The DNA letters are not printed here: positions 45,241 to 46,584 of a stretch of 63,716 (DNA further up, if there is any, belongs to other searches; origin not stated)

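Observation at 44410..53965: Translationally coupled operon of multi-module VirB2/TrbC-like hairpin proteins fused or linked to giant PKD adhesin-like proteins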

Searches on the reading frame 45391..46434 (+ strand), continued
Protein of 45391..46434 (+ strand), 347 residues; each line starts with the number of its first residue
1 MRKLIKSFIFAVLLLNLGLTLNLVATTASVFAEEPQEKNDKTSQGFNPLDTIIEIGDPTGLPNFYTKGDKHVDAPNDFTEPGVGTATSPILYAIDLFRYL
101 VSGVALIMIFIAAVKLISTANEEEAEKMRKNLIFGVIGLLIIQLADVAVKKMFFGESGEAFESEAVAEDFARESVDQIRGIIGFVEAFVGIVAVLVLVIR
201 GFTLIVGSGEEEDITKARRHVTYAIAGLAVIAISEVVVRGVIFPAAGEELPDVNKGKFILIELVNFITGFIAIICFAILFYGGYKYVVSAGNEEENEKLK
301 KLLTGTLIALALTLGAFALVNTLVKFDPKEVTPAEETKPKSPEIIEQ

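Call 51: find_related_loci(query=A1, collection=genome_contigs, flank=10000)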
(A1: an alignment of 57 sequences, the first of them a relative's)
Query A1 (347 aa) in genome_contigs; peptide patterns used: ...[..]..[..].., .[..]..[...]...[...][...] (x = any residue, [..] = any of these).
389 stretches matched a pattern; 71 encode a relative of the query (tblastn E <= 1e-3); 71 distinct loci.
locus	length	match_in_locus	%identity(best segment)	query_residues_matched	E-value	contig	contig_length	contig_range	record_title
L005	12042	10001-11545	58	1-347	3e-118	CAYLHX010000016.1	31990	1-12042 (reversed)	MAG TPA_asm: uncultured Candidatus Peribacteria bacterium isolate SRP093185_co1_81 genome assembly, contig: NODE_671_len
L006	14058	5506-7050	54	6-330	7e-113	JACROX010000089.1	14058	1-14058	MAG: Candidatus Peregrinibacteria bacterium isolate NC_groundwater_1972_Pr3_S-0.2um_39_2 scaffold_596337, whole genome s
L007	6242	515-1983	56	3-330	1e-110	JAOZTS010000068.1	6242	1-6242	MAG: Candidatus Gracilibacteria bacterium isolate GMC8_bin_43 GMC8_15967_length_6242_cov_6.069985, whole genome shotgun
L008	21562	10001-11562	53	1-328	2e-110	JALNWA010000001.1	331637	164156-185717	MAG: Candidatus Gracilibacteria bacterium isolate SO_2016_GW1 bin 4 scaffold00038_OW334_2016, whole genome shotgun seque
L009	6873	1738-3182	56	3-324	2e-110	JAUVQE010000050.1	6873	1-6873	MAG: Nitrospirota bacterium isolate CSMAG_680 CSMAG_680_k127_3541743_length_6873_cov_12.3236, whole genome shotgun seque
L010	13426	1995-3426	55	3-324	6e-110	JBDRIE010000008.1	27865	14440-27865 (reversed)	MAG: Nitrospirota bacterium isolate MEGAHIT-group-1.569 k141_3606809, whole genome shotgun sequence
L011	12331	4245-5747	60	1-327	9e-115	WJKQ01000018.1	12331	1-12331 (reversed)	MAG: Candidatus Peregrinibacteria bacterium isolate Bin_503 k141_719008, whole genome shotgun sequence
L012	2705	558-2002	54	1-324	2e-112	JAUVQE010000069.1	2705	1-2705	MAG: Nitrospirota bacterium isolate CSMAG_680 CSMAG_680_k127_20859298_length_2705_cov_38.2603, whole genome shotgun sequ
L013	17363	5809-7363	50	7-342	5e-106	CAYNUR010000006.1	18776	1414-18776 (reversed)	MAG TPA_asm: uncultured Candidatus Peribacteria bacterium isolate binchicken_co237_21 genome assembly, contig: NODE_1461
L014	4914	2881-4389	53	1-342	3e-106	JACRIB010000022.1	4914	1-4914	MAG: Candidatus Peregrinibacteria bacterium isolate NC_groundwater_1792_Pr3_B-0.1um_42_231 SR-2_scaffold_141_328341, who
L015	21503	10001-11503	51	1-344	7e-106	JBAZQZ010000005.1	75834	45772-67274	MAG: Candidatus Gracilibacteria bacterium isolate SO_2017_GW1_136 NODE_2001_length_75834_cov_1.670268_OW334_2017, whole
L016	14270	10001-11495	50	1-342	1e-104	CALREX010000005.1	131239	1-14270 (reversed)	MAG: Candidatus Peribacteria bacterium isolate Ike-200m-53 genome assembly, contig: Ike-200-c34, whole genome shotgun se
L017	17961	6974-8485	51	1-328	9e-105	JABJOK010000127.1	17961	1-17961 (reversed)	MAG: Candidatus Peregrinibacteria bacterium isolate SI075_bin40 k141_1929569, whole genome shotgun sequence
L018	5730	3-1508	49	6-344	8e-105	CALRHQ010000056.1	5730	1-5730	MAG: Candidatus Peribacteria bacterium isolate MaH-04nov19-39 genome assembly, contig: MaH-04nov19-C33558, whole genome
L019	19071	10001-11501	50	1-346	3e-103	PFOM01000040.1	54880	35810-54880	MAG: Candidatus Peregrinibacteria bacterium CG_4_10_14_0_2_um_filter_38_24 CG_4_10_14_0.2_scaffold_1041_c, whole genome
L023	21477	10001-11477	56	1-330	2e-102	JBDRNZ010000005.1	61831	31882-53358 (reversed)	MAG: Candidatus Peregrinibacteria bacterium isolate MEGAHIT-group-1.923 k141_909199, whole genome shotgun sequence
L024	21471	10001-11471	52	11-342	6e-102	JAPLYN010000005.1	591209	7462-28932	MAG: Candidatus Peregrinibacteria bacterium isolate LacPavin_0818_WC45_MAG_38_18 LacPavin_0818_WC45_scaffold_569575, who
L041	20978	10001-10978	35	2-339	5e-64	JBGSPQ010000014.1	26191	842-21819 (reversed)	MAG: Candidatus Gracilibacteria bacterium isolate JTS-AC308 k141_682718, whole genome shotgun sequence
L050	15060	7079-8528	35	1-328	3e-57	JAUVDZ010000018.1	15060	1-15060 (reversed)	MAG: Candidatus Peregrinibacteria bacterium isolate CSMAG_310 CSMAG_310_k141_3112699_length_15060_cov_5.9926, whole geno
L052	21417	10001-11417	37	39-328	7e-56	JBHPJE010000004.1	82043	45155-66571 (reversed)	Patescibacteria group bacterium isolate SAG AM-312-L06 AM-312-L06_NODE_4, whole genome shotgun sequence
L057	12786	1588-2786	40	79-325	4e-49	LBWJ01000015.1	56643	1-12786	MAG: Candidatus Peregrinibacteria bacterium GW2011_GWC2_39_14 UT33_C0015, whole genome shotgun sequence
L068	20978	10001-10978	31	1-343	2e-30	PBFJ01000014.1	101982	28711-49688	MAG: bacterium isolate SP3100 MHASMcontig_1546307, whole genome shotgun sequence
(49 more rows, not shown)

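Call 58: search_protein_families(library=pfam, proteins=[L050:3142-5952:+, L057:10603-12786:+, L052:18414-21128:+, L008:18624-21560:+, L010:10639-12912:+, L004:18015-20846:+, L024:19016-21469:+, L068:17236-19377:+, L023:18264-20750:+, L041:17894-20977:+], max_evalue=0.001)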
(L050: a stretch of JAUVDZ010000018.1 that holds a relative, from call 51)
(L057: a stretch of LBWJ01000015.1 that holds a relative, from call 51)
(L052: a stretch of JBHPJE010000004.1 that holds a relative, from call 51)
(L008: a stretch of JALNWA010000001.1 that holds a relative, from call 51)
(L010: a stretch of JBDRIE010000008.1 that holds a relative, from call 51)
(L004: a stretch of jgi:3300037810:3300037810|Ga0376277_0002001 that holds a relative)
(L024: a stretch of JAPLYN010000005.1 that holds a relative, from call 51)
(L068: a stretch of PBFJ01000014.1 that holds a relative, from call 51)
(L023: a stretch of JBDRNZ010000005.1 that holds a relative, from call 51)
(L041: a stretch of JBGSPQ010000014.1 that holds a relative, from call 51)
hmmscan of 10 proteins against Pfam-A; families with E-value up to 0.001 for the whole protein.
L050:3142-5952:+ (936 aa): 0 families

L057:10603-12786:+ (728 aa): 0 families

L052:18414-21128:+ (904 aa): 0 families

L008:18624-21560:+ (979 aa): 1 family
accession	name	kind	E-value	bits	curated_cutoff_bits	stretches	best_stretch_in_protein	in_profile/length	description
PF00041.27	fn3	-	3.9e-11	43.4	25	0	415-483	27-74/84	Fibronectin type III domain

L010:10639-12912:+ (757 aa): 0 families

L004:18015-20846:+ (943 aa): 2 families
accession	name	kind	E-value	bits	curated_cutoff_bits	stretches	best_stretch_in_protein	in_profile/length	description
PF14873.11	BNR_assoc_N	-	5e-05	23.5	25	0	598-660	87-150/153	N-terminal domain of BNR-repeat neuraminidase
PF00041.27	fn3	-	0.00073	20.1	25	0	892-915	56-82/84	Fibronectin type III domain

L024:19016-21469:+ (818 aa): 2 families
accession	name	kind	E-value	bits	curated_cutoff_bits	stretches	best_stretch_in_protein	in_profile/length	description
PF00041.27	fn3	-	8.5e-13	48.8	25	1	561-655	1-82/84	Fibronectin type III domain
PF25788.1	Ig_Rha78A_N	-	0.00012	22.7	27.4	0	618-654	62-97/105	Rha78A-like, N-terminal immunoglobulin domain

L068:17236-19377:+ (713 aa): 4 families
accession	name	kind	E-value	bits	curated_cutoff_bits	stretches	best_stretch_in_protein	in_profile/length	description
PF18911.6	PKD_4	-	4.5e-72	238.6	27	5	365-439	4-77/85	PKD domain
PF00801.26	PKD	-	7.4e-60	199.4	23.5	6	367-439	2-74/80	PKD domain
PF22352.2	K319L-like_PKD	-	2.3e-14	53.6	27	0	476-540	14-84/84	K319L-like, PKD domain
PF16820.11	PKD_3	-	6e-05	23.2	26.3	0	652-696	22-66/68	PKD-like domain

L023:18264-20750:+ (828 aa): 0 families

L041:17894-20977:+ (1028 aa): 0 families
